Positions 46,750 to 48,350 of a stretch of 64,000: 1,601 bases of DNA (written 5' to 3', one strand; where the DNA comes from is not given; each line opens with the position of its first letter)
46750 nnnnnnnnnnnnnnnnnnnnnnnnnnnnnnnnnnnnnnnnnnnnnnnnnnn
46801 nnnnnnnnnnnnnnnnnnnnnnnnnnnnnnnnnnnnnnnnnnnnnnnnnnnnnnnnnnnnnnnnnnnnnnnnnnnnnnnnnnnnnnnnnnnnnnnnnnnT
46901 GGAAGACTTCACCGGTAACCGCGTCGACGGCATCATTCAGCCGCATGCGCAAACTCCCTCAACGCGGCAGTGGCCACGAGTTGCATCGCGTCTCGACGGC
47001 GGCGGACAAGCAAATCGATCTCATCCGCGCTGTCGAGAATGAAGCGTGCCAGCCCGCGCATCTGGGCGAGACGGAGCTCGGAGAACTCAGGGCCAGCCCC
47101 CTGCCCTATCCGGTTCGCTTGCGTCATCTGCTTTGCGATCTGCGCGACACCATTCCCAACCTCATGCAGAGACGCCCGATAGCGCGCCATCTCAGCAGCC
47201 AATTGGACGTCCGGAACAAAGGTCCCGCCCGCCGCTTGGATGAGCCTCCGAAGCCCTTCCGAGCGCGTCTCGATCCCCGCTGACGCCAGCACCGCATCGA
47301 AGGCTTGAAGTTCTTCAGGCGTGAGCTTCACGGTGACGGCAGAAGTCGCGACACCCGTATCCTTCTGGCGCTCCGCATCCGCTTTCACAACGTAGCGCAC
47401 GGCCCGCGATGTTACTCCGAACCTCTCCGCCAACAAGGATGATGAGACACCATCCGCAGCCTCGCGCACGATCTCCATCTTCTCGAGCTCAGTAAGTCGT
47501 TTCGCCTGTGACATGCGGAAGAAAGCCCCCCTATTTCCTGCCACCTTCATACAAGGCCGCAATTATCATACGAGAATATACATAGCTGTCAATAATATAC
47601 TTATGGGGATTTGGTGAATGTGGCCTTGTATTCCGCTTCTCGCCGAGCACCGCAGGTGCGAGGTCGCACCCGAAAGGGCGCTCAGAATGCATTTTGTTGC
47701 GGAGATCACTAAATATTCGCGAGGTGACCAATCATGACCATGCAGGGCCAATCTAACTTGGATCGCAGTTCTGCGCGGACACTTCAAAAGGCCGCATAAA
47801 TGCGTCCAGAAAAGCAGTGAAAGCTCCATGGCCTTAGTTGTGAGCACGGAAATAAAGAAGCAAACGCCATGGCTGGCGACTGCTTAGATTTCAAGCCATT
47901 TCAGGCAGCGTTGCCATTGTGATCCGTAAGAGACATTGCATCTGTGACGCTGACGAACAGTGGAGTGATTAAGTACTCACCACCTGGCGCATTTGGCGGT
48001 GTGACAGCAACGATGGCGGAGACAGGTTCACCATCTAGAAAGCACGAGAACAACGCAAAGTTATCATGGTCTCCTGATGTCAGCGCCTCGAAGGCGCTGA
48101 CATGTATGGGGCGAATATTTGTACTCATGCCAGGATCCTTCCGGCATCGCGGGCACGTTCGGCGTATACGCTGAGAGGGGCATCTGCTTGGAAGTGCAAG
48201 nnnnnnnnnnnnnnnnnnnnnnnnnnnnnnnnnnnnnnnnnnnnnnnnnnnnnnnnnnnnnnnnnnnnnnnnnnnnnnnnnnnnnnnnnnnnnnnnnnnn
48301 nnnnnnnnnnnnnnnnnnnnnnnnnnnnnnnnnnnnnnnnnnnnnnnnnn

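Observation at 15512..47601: Three-copy motif defining a conjugation regulon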

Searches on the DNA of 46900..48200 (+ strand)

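Call 12: search_dna_similar(query=window:46900-48200:+, collection=plasmids, mode=distant, max_rows=40)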
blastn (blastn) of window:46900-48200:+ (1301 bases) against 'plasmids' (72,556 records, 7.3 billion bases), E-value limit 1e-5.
Records with a match: 171; places in all: 172; records where one place covers at least 80% of the query: 0.
Best place of each record, by identity: 60-80% 171.
By first word of the organism name: Pseudosulfitobacter 45; Phaeobacter 36; Sulfitobacter 22; Roseovarius 10; Dinoroseobacter 8; Roseivivax 6; Pseudohalocynthiibacter 4; Salipiger 4; Sagittula 4; Paracoccus 4; and 17 more.
By predicted mobility (MOB-suite, as given by PLSDB): conjugative 151; mobilizable 11; non-mobilizable 9.
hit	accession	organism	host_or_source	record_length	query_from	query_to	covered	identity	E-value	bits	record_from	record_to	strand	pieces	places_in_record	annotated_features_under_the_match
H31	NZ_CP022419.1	Pseudosulfitobacter pseudonitzschiae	Skeletonema marinoi strain RO5AC,Cell ...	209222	4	782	60%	78.1%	0e+0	650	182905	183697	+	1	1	transposase | relaxase/mobilization nuclease domain-containing protein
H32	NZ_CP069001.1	Sulfitobacter mediterraneus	Skeletonema costatum,The surface ...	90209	1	782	60%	77.7%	8e-168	598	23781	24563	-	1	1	helix-turn-helix domain-containing protein | relaxase/mobilization nuclease domain-containing protein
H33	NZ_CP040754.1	Sulfitobacter sp. BSw21498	Seawater,seawater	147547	10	782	59%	77.8%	2e-168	600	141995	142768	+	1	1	helix-turn-helix domain-containing protein | relaxase/mobilization nuclease domain-containing protein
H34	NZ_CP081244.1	Phaeobacter inhibens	-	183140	2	757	58%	78.4%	7e-175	621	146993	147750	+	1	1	transposase | relaxase/mobilization nuclease domain-containing protein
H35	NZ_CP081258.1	Phaeobacter inhibens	-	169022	2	757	58%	78.4%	7e-175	621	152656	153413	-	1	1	transposase | relaxase/mobilization nuclease domain-containing protein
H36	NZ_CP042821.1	Octadecabacter sp. SW4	single isolate,polar sea water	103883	10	782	59%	76.5%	3e-154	554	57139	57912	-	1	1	helix-turn-helix domain-containing protein | relaxase/mobilization nuclease domain-containing protein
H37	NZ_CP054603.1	Pseudosulfitobacter pseudonitzschiae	surface sea water,shallow sea, symbosis ...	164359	2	757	58%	77.6%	9e-167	594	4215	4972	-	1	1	helix-turn-helix domain-containing protein | relaxase/mobilization nuclease domain-containing protein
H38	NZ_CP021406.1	Pacificitalea manganoxidans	cell culture,sediment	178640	4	757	58%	77.8%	2e-168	600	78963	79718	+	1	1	helix-turn-helix domain-containing protein | relaxase/mobilization nuclease domain-containing protein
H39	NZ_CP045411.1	Roseovarius sp. THAF8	pure culture,Surface of a polyethylene ...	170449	4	764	58%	77.0%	1e-165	591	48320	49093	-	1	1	transposase | relaxase/mobilization nuclease domain-containing protein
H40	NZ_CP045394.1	Roseovarius sp. THAF27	pure culture,Surface of a polyethylene ...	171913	4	764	58%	76.9%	1e-164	587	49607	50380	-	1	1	transposase | relaxase/mobilization nuclease domain-containing protein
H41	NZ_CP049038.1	Pseudohalocynthiibacter aestuariivivens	pure culutre,Seawater recirculating ...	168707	2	757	58%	77.4%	4e-171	609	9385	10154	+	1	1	transposase | relaxase/mobilization nuclease domain-containing protein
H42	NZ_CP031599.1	Roseovarius indicus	pure culture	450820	2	757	58%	77.3%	5e-164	585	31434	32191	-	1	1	helix-turn-helix domain-containing protein | relaxase/mobilization nuclease domain-containing protein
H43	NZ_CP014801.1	Salipiger profundus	single cell,environmental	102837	2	764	59%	76.4%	5e-158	565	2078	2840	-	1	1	helix-turn-helix domain-containing protein | relaxase/mobilization nuclease domain-containing protein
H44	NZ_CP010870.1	Actibacterium sp. EMB200-NS6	cell culture,oil contaminated tidal flat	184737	2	757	58%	76.8%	3e-161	577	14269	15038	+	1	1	transposase | relaxase/mobilization nuclease domain-containing protein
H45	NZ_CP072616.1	Sulfitobacter sp. CB2047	-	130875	31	782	58%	77.1%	4e-159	569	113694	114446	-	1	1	helix-turn-helix domain-containing protein | relaxase/mobilization nuclease domain-containing protein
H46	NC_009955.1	Dinoroseobacter shibae DFL 12 = DSM 16493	-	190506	4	764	58%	76.1%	4e-152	545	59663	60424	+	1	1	helix-turn-helix domain-containing protein | relaxase/mobilization nuclease domain-containing protein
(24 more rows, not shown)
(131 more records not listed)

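Call 36: get_annotated_region(hit=H46, flank=20000)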
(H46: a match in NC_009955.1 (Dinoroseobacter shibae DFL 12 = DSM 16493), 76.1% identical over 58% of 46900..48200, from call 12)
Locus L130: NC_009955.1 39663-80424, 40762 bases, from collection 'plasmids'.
description: Dinoroseobacter shibae DFL 12 = DSM 16493 plasmid pDSHI01, complete sequence
organism: Dinoroseobacter shibae DFL 12 = DSM 16493 (NCBI taxid 398580)
taxonomy: Bacteria; Pseudomonadota; Alphaproteobacteria; Rhodobacterales; Roseobacteraceae; Dinoroseobacter; Dinoroseobacter shibae; Dinoroseobacter shibae DFL 12 = DSM 16493
host: -; source: -; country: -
typing (MOB-suite, as given by PLSDB): conjugative; replicon rep_cluster_160; relaxase MOBP,MOBP; mating-pair formation MPF_T
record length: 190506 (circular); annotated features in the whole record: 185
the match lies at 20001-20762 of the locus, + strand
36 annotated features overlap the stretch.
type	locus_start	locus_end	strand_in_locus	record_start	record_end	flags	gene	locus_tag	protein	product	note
CDS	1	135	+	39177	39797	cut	-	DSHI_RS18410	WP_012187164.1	lytic transglycosylase domain-containing protein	-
CDS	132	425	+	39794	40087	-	-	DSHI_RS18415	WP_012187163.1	TrbC/VirB2 family protein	-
CDS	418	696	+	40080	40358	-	-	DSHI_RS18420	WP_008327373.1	VirB3 family type IV secretion system protein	-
CDS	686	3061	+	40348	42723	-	-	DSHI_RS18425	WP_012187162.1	type IV secretion system DNA-binding domain-containing protein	-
CDS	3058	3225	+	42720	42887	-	-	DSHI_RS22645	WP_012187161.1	hypothetical protein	-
CDS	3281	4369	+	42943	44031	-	-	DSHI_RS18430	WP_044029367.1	lytic transglycosylase domain-containing protein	-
CDS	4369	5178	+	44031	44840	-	-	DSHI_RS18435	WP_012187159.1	type IV secretion system protein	-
CDS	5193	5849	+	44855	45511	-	-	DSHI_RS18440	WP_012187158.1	type IV secretion system protein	-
CDS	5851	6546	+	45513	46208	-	-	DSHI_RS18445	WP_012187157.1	TrbG/VirB9 family P-type conjugative transfer protein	-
CDS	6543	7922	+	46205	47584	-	-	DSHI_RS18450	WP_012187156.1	TrbI/VirB10 family protein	-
CDS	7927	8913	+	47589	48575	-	-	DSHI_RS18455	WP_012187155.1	ATPase, T2SS/T4P/T4SS family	-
CDS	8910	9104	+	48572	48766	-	-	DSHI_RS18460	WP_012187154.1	DUF4177 domain-containing protein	-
CDS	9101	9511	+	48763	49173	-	-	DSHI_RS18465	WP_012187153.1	hypothetical protein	-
CDS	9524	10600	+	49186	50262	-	-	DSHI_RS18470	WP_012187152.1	type IV secretion system protein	-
CDS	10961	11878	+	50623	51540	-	-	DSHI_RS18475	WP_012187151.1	hypothetical protein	-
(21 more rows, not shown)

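Call 53: search_dna_similar(query=window:47000-47660:+, collection=plasmids, mode=distant, max_rows=60, rows=spread)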
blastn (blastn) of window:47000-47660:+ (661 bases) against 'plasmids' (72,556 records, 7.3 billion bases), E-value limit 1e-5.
Records with a match: 157; places in all: 158; records where one place covers at least 80% of the query: 153.
Best place of each record, by identity: 60-80% 157.
By first word of the organism name: Pseudosulfitobacter 45; Phaeobacter 32; Sulfitobacter 22; Roseovarius 10; Dinoroseobacter 6; Roseivivax 4; Sagittula 4; Paracoccus 4; Pseudohalocynthiibacter 3; Salipiger 3; and 17 more.
By predicted mobility (MOB-suite, as given by PLSDB): conjugative 151; non-mobilizable 6.
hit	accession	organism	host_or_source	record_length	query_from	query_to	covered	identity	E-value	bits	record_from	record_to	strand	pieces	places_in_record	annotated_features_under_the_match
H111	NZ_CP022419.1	Pseudosulfitobacter pseudonitzschiae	Skeletonema marinoi strain RO5AC,Cell ...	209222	1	661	100%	77.0%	2e-145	523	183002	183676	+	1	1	transposase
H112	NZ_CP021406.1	Pacificitalea manganoxidans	cell culture,sediment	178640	1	657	99%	77.1%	8e-139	501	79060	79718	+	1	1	helix-turn-helix domain-containing protein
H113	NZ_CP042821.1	Octadecabacter sp. SW4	single isolate,polar sea water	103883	1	661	100%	76.2%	2e-126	460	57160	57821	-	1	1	helix-turn-helix domain-containing protein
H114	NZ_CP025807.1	Sulfitobacter sp. SK012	Marine Sediment,North Sea (sediment)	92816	1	661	100%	75.6%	5e-122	445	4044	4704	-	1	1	helix-turn-helix domain-containing protein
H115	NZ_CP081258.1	Phaeobacter inhibens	-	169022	16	657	97%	77.6%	2e-140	506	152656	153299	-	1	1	transposase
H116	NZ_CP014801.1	Salipiger profundus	single cell,environmental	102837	10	661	99%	76.4%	2e-133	482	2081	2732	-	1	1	helix-turn-helix domain-containing protein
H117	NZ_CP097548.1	Dinoroseobacter shibae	Alexandrium ostenfeldii,pure culture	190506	1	661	100%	75.1%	7e-121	442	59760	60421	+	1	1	helix-turn-helix domain-containing protein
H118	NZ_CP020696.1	Sulfitobacter sp. D7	calanoid copepod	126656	1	657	99%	75.3%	7e-127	462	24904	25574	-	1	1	helix-turn-helix domain-containing protein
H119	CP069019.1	Pseudosulfitobacter pseudonitzschiae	Skeletonema menzelii,The surface ...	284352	1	657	99%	74.7%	2e-121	444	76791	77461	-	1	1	transposase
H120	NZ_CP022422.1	Pseudosulfitobacter pseudonitzschiae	Skeletonema marinoi strain RO5AC,Cell ...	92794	10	657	98%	75.4%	2e-126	459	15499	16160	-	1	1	transposase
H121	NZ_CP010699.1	Phaeobacter inhibens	cell culture,cleaning system aquaculture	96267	1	657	99%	74.2%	3e-112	412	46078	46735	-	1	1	helix-turn-helix domain-containing protein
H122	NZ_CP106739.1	Roseovarius pelagicus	cell culture,Arctic seawater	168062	10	657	98%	74.8%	7e-121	441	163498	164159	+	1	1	helix-turn-helix domain-containing protein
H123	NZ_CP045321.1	Roseivivax sp. THAF197b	pure culture,Surface of a polyethylene ...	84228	1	657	99%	73.5%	2e-109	404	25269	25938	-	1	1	transposase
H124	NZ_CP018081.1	Sulfitobacter alexandrii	Alexandrium minutum,cell culture,cell ...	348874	1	661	100%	73.0%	1e-105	391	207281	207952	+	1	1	helix-turn-helix domain-containing protein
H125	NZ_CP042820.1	Octadecabacter sp. SW4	single isolate,polar sea water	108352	1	657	99%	73.0%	1e-104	388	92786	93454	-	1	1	transposase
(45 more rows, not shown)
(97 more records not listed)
